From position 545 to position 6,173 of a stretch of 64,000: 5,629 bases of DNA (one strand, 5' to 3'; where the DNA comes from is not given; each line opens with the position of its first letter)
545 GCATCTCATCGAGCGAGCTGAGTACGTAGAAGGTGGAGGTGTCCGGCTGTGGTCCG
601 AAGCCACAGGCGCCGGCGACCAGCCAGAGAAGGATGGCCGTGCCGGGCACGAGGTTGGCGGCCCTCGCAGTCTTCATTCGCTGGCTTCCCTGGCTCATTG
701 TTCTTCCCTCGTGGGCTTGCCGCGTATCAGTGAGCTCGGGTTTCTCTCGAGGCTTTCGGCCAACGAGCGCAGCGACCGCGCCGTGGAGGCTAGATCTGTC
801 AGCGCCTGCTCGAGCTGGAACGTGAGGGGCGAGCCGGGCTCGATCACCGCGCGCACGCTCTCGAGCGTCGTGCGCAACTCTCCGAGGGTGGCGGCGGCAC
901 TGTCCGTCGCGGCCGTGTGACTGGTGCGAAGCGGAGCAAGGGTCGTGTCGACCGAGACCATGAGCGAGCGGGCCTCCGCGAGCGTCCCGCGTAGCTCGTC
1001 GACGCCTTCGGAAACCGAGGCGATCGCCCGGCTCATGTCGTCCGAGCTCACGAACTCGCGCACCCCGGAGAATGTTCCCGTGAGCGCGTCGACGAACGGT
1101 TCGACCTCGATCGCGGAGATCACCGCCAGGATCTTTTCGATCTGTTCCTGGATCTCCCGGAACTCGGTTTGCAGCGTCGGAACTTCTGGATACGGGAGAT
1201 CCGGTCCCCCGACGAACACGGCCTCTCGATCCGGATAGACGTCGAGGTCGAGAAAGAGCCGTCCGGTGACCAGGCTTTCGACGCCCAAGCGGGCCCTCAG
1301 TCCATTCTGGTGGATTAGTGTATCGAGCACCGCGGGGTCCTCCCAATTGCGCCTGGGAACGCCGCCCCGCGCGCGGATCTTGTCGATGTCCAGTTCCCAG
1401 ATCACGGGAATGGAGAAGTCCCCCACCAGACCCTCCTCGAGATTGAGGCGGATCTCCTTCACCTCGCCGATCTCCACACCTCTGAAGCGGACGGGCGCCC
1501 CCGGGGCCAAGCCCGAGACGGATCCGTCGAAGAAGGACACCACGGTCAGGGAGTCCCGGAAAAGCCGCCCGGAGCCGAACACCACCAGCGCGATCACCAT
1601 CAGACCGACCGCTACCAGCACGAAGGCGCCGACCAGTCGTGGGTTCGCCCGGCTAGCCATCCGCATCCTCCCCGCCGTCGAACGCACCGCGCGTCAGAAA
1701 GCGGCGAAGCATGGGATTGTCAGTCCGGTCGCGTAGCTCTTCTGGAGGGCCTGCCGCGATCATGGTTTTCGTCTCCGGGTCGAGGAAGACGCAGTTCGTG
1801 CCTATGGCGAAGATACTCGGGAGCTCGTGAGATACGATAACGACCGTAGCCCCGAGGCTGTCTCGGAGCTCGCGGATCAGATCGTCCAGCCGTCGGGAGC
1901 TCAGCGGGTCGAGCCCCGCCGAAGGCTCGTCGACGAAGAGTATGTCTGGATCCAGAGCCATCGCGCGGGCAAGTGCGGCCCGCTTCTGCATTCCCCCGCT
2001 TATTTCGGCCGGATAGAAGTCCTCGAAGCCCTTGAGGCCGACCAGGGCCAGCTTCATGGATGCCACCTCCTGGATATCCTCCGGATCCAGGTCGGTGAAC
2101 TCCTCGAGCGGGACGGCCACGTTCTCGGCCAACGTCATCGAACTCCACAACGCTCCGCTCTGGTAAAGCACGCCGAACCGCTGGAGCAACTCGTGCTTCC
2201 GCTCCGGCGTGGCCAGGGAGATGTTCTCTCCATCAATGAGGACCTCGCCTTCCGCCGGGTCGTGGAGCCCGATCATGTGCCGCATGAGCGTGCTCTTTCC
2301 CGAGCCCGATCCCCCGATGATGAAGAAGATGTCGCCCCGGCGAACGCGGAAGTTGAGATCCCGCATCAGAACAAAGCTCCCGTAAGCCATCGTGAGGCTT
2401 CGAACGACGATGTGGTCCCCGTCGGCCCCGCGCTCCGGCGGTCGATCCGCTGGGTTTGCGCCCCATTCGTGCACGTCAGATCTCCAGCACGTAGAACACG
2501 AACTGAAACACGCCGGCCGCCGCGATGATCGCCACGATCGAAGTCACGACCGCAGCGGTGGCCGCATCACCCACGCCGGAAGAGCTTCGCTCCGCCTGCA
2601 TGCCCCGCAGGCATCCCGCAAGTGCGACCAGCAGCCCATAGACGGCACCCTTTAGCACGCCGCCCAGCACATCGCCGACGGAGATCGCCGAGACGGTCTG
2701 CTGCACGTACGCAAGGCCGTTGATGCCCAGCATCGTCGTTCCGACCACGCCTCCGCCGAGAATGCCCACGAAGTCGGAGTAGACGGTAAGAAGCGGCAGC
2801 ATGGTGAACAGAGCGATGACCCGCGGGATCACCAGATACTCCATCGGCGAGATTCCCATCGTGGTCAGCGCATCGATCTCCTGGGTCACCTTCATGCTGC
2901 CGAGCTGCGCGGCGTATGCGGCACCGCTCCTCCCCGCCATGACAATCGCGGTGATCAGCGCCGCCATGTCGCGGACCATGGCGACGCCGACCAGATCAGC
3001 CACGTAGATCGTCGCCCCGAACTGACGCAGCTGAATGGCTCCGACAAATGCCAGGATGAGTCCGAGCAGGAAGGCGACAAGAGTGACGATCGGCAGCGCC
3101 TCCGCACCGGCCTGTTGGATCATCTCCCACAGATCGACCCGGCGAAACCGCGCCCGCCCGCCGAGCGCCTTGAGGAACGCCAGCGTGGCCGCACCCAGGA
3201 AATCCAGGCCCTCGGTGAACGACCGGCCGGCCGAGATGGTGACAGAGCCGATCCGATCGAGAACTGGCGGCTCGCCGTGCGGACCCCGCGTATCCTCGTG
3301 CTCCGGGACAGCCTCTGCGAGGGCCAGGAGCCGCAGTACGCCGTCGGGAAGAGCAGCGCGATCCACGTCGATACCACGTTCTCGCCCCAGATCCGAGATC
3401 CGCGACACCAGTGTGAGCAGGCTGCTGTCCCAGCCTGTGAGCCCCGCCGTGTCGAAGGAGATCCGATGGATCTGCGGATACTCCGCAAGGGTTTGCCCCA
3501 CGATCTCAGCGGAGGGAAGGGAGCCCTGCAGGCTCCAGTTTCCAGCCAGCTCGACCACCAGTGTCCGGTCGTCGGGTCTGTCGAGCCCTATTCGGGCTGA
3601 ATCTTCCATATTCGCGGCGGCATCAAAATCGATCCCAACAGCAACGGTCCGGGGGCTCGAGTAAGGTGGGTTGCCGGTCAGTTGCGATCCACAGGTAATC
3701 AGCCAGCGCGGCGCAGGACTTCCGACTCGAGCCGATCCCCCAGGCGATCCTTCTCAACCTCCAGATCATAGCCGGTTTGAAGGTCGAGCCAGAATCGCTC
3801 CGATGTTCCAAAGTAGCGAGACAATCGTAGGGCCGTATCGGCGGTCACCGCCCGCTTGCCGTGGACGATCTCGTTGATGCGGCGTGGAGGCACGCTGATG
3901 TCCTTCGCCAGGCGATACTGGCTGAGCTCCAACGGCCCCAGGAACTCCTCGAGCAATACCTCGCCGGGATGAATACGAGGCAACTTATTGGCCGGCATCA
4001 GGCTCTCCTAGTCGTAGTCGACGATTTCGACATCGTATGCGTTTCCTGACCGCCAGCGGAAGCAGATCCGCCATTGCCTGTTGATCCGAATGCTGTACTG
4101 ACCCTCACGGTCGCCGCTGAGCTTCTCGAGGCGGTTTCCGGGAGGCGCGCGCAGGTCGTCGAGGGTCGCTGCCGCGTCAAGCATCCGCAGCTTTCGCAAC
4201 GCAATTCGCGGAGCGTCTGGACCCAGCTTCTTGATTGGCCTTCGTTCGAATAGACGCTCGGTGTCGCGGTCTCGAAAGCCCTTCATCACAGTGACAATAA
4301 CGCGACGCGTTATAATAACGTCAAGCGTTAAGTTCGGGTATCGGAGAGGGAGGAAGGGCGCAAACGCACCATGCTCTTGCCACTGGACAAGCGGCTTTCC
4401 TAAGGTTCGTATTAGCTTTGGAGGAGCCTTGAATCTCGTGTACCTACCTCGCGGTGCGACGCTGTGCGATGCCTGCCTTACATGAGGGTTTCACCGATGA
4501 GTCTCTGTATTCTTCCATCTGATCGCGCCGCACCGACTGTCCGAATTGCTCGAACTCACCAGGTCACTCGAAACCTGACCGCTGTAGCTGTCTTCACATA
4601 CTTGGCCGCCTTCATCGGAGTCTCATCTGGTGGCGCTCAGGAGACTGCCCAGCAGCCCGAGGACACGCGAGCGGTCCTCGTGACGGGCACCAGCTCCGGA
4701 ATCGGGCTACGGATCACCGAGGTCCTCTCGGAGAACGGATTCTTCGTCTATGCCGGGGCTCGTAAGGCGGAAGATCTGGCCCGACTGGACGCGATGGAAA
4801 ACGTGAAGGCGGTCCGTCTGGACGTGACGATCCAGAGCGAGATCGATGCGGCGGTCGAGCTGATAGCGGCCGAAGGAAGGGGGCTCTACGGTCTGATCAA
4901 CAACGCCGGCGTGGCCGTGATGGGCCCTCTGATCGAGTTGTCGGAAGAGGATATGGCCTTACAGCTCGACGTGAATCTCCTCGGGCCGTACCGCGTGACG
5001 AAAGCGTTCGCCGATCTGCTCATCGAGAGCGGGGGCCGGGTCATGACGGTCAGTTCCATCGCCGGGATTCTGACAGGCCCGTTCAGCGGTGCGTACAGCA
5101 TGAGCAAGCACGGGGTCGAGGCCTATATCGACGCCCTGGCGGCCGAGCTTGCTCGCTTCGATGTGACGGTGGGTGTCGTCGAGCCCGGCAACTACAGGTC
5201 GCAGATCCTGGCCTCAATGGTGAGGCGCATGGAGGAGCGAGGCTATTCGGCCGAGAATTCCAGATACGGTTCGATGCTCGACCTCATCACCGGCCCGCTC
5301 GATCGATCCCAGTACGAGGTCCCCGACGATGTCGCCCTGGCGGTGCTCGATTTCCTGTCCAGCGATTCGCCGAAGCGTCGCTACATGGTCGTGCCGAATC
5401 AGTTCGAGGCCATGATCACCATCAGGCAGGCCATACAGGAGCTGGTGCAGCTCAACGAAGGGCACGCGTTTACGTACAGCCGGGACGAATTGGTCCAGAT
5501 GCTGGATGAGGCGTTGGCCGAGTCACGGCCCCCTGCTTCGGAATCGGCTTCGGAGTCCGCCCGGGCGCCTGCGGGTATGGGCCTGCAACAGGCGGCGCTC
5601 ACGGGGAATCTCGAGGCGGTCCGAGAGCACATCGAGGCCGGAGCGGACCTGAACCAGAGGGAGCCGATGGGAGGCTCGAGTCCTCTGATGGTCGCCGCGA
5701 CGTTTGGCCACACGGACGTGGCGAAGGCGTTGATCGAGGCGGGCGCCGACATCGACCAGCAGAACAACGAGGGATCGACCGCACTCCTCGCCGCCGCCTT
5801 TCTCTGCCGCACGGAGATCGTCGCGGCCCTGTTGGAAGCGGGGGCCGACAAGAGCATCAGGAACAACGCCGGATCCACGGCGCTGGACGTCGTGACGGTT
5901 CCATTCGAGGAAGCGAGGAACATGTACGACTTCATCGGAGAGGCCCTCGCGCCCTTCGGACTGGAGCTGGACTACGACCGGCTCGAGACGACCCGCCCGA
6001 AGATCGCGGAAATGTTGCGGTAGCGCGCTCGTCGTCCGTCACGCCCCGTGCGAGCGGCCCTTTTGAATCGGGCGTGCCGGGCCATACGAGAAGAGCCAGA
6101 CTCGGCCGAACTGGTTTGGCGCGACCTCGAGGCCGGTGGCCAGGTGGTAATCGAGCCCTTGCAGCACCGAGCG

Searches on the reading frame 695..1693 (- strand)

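Call 77: search_protein_families(library=pfam, proteins=[window:695-1693:-], max_evalue=0.00001)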
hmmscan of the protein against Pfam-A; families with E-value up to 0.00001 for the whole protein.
window:695-1693:- (332 aa): 1 family
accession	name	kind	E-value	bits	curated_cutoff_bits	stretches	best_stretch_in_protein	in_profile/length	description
PF02470.25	MlaD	-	2.1e-09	37.9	25.1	1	58-151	11-79/81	MlaD protein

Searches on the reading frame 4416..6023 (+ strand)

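Call 77: search_protein_families(library=pfam, proteins=[window:4416-6023:+], max_evalue=0.00001)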
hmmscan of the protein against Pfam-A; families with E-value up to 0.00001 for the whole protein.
window:4416-6023:+ (535 aa): 8 families
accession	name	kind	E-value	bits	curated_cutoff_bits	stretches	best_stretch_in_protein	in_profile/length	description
PF00106.31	adh_short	-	1.6e-38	132.6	26.6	1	86-268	2-190/195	short chain dehydrogenase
PF13561.12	adh_short_C2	-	4.3e-30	105.5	27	1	93-269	3-185/236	Enoyl-(Acyl carrier protein) reductase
PF12796.13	Ank_2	-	7.9e-17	62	27.3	1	390-482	1-89/90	Ankyrin repeats (3 copies)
PF00023.36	Ank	-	2.6e-15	56.1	21.1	1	420-451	2-33/33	Ankyrin repeat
PF13637.12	Ank_4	-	3.5e-13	49.8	22.7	1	424-461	1-38/50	Ankyrin repeats (many copies)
PF13857.12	Ank_5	-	9.6e-13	48.6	27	0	420-457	16-53/56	Ankyrin repeats (many copies)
PF08659.16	KR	-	2e-12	47.8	22.6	1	87-248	3-166/180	KR domain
PF13606.12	Ank_3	-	2.4e-10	40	22.3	0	420-447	2-29/30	Ankyrin repeat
